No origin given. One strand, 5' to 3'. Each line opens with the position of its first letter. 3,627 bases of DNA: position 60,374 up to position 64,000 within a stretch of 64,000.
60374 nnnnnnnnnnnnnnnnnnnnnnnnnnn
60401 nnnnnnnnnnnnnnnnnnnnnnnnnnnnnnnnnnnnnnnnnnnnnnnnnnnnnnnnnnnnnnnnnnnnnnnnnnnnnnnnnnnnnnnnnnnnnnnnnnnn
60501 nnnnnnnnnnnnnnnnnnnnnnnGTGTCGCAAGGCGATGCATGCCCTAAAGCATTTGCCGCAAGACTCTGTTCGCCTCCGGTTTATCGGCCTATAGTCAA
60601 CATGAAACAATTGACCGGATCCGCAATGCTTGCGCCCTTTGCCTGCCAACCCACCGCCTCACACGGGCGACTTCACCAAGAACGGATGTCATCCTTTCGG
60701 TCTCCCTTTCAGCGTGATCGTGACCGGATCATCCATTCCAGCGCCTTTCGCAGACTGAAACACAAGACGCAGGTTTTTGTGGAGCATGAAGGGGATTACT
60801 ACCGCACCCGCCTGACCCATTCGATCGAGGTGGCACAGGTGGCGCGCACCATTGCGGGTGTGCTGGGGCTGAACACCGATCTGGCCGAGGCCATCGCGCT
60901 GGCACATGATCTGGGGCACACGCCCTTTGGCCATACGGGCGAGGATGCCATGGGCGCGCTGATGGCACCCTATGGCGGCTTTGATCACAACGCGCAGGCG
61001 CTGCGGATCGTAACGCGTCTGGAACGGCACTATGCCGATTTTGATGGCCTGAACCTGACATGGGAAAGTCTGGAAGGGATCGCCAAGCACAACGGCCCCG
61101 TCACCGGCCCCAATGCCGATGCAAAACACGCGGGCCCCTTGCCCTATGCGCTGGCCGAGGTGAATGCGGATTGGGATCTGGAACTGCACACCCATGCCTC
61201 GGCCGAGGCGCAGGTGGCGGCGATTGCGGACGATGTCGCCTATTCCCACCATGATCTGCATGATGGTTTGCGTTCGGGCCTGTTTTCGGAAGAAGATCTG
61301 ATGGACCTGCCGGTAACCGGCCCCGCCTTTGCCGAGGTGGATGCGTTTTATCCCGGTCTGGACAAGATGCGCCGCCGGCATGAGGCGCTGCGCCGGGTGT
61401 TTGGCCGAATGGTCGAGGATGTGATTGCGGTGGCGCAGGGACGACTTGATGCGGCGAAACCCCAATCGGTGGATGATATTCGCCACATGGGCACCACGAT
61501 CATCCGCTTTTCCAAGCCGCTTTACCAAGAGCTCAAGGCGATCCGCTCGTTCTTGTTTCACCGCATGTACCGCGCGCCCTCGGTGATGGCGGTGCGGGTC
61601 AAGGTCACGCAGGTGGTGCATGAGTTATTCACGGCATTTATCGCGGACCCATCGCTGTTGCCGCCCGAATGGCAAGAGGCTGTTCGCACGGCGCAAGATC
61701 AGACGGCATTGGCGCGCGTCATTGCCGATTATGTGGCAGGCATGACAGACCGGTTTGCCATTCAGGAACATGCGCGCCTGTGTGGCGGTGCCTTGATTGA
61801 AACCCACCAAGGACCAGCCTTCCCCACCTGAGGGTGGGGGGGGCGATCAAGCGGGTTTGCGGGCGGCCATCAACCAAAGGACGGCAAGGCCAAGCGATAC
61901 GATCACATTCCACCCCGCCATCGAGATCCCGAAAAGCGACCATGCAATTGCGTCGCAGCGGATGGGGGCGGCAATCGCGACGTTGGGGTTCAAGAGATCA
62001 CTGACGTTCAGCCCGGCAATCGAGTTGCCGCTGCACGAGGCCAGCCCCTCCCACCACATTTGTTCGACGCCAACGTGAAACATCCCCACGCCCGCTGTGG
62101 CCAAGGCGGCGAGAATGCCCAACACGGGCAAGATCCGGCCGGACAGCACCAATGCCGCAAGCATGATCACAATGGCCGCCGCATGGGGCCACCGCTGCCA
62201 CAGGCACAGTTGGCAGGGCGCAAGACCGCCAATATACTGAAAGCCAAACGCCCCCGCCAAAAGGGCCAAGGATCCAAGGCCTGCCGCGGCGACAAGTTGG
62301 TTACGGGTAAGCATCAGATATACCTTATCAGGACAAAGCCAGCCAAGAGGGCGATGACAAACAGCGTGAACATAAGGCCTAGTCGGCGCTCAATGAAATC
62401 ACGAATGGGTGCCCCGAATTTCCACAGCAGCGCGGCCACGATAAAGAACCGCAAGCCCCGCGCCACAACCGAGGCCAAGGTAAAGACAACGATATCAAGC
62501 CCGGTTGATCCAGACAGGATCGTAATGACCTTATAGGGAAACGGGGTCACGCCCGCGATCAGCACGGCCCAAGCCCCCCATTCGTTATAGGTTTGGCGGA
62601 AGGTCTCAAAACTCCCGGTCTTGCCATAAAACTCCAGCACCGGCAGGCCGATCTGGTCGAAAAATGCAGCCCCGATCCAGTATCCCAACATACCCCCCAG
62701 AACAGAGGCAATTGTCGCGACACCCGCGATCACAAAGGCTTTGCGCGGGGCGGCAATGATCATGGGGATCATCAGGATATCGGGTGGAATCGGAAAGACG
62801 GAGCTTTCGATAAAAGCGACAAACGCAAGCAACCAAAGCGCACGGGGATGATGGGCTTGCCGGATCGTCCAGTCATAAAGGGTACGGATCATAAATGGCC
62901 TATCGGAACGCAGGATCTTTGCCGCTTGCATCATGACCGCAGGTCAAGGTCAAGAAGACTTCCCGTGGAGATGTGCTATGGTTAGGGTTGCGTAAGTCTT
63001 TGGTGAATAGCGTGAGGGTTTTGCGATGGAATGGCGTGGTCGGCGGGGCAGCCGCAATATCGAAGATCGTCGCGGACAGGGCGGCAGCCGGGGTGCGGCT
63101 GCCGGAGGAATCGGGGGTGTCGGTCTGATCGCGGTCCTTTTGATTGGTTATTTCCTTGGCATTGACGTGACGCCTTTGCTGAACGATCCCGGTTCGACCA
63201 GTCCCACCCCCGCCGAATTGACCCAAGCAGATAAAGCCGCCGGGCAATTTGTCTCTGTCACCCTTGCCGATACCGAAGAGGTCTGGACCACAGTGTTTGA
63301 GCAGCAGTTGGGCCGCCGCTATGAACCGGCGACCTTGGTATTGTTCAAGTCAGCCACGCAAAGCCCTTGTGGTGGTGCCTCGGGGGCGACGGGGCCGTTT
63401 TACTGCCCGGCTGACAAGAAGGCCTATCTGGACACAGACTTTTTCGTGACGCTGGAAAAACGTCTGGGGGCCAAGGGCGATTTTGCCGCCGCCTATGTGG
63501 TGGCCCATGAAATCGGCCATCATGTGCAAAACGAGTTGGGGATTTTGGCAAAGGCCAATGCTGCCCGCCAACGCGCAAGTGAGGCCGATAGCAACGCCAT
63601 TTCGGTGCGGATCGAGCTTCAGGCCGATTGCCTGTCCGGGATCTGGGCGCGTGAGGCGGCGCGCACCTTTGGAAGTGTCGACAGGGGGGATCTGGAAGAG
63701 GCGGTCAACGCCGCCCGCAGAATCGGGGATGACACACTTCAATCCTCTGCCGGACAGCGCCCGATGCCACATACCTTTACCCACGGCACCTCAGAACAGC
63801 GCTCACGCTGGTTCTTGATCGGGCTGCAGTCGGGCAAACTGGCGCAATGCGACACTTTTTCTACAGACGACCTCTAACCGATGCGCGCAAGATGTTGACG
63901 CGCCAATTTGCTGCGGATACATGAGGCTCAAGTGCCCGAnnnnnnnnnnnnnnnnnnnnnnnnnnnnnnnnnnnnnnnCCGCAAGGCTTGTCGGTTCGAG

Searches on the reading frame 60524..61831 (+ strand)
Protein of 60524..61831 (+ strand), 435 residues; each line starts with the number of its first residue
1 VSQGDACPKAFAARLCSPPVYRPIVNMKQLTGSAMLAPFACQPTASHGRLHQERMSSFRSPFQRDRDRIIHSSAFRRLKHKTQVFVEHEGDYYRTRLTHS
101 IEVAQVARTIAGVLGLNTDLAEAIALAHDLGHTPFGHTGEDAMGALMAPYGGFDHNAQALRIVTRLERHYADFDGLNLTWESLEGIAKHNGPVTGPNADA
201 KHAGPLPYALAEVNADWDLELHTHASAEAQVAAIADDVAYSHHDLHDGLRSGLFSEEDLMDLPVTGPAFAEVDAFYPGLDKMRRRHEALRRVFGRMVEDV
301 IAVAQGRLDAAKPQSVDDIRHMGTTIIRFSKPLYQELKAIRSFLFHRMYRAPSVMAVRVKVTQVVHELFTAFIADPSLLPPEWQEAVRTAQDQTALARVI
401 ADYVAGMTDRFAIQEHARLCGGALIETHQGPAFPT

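Call 4: search_protein_families(library=pfam, proteins=[window:60524-61831:+], max_evalue=0.01)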
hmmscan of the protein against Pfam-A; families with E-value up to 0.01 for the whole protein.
window:60524-61831:+ (435 aa): 2 families
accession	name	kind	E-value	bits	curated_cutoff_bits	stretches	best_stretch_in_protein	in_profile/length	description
PF13286.11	HD_assoc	-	7.9e-30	103.7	22.2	1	327-418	1-91/91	Phosphohydrolase-associated domain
PF01966.28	HD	-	8.2e-14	52.3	22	1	96-239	1-114/116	HD domain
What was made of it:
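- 60524..61831 (+): Flank: dGTP triphosphohydrolase. Pfam HD and HD_assoc (call 4).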

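Call 5: search_protein_families(library=ncbifam, proteins=[window:60524-61831:+], max_evalue=1)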
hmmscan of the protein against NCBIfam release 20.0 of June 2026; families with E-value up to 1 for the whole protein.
window:60524-61831:+ (435 aa): 20 families
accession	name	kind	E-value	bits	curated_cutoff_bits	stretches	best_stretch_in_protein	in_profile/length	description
NF002328.0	PRK01286.1-3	equivalog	1e-162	541.7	467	1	34-419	13-396/404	deoxyguanosinetriphosphate triphosphohydrolase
NF002326.0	PRK01286.1-1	equivalog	3.7e-138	461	390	1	33-420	6-373/379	deoxyguanosinetriphosphate triphosphohydrolase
NF002330.0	PRK01286.1-5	equivalog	1.2e-114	383.4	511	1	35-424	1-380/384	deoxyguanosinetriphosphate triphosphohydrolase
TIGR01353.1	dGTP_triPase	subfamily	2.9e-102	343.1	152.35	1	59-421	2-389/389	dGTP triphosphohydrolase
NF002327.0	PRK01286.1-2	equivalog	2.4e-94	316.2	393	3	32-192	12-167/345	deoxyguanosinetriphosphate triphosphohydrolase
NF041026.1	antiphage_dGTPase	exception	2.7e-79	267.3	400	2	51-194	8-161/425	anti-phage deoxyguanosine triphosphatase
NF002329.0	PRK01286.1-4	equivalog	8.8e-73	245.5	494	3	33-191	12-165/342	deoxyguanosinetriphosphate triphosphohydrolase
NF003701.1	PRK05318.1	subfamily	1.2e-69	235.2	383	2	51-189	9-158/426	anti-phage deoxyguanosine triphosphatase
NF002829.0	PRK03007.1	equivalog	6.5e-67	226.3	385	2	49-310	17-281/425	deoxyguanosinetriphosphate triphosphohydrolase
NF002205.0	PRK01096.1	equivalog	5.3e-37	127.9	439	2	51-144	17-126/444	deoxyguanosinetriphosphate triphosphohydrolase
NF003429.0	PRK04926.1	equivalog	6.6e-32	111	405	3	54-144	24-133/500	dGTPase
TIGR00277.1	HDIG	domain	3.4e-06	26.8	27.6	1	97-133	6-42/84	HDIG domain-containing metalloprotein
TIGR03319.1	RNase_Y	equivalog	3.7e-05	22.4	454.35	1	94-132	328-366/514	ribonuclease Y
NF000997.0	PRK00106.1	equivalog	0.0012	17.5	937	1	91-132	346-387/535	ribonuclease Y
NF045665.1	NTPtran_DVU1551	equivalog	0.0045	16.1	315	1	94-156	216-280/359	DVU_1551 family NTP transferase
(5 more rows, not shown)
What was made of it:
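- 60524..61831 (+): NCBIfam NF002328 E 1e-162 (call 5).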

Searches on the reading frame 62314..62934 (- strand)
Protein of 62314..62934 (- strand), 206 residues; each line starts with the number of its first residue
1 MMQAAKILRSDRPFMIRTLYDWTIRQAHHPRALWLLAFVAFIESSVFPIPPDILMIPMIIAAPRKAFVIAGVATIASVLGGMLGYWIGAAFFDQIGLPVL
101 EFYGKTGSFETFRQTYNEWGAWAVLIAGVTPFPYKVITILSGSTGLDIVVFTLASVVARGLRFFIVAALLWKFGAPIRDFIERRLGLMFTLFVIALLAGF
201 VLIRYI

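Call 4: search_protein_families(library=pfam, proteins=[window:62314-62934:-], max_evalue=0.01)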
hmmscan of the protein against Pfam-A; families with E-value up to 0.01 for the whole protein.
window:62314-62934:- (206 aa): 2 families
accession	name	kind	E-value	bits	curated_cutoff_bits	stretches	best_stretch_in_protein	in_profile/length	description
PF09335.16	VTT_dom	-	5.7e-09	36.9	33.9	1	49-169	1-120/123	VTT domain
PF04893.22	Yip1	-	0.0071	16.7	28.6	1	27-203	17-173/173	Yip1 domain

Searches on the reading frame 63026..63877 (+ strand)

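Call 4: search_protein_families(library=pfam, proteins=[window:63026-63877:+], max_evalue=0.01)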
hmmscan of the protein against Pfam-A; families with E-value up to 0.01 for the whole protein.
window:63026-63877:+ (283 aa): 1 family
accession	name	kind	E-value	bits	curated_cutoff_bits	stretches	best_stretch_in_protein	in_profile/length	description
PF04228.19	Zn_peptidase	-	3.3e-114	381.7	23.2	1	1-278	1-290/290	Putative neutral zinc metallopeptidase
